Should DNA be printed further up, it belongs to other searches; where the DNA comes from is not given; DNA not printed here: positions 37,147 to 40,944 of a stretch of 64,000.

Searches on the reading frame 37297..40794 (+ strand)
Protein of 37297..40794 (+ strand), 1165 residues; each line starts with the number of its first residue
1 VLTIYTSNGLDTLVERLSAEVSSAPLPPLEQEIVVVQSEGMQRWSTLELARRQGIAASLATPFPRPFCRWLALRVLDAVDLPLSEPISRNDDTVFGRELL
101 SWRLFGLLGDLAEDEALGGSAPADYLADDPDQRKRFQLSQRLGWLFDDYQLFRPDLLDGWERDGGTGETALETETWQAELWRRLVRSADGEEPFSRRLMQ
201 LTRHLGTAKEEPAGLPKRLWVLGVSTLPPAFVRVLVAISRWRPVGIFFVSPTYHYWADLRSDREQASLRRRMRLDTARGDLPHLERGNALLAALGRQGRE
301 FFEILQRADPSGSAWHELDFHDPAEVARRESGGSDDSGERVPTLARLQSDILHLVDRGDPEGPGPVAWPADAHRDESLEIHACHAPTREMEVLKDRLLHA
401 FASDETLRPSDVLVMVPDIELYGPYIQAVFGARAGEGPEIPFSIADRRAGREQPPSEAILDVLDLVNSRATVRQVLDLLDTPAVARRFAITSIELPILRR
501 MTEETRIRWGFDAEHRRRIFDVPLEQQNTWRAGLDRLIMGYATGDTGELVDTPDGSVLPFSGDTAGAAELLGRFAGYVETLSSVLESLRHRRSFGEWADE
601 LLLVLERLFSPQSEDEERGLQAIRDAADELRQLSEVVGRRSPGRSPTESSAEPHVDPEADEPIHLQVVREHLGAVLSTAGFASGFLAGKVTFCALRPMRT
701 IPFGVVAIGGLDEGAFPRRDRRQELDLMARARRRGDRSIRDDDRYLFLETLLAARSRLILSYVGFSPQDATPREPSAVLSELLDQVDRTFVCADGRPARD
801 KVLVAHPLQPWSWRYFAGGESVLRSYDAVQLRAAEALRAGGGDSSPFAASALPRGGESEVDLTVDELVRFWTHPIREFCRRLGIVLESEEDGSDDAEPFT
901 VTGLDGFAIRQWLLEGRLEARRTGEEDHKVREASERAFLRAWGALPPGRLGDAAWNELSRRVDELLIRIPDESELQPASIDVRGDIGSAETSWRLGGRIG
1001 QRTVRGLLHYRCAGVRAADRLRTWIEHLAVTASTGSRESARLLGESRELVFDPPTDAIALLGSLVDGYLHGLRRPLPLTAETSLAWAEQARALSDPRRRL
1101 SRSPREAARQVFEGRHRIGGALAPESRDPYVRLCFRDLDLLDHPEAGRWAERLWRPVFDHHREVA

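Call 71: search_protein_families(library=pfam, proteins=[window:37297-40794:+], max_evalue=0.0001)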
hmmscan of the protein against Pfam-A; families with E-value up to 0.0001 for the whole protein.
window:37297-40794:+ (1165 aa): 2 families
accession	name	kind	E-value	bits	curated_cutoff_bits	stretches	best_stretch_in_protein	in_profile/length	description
PF04257.20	Exonuc_V_gamma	-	2.3e-72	244.3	25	1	2-353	1-313/314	Exodeoxyribonuclease V, gamma subunit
PF17946.7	RecC_C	-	2e-49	168.6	22.6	1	861-1090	3-201/202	RecC C-terminal domain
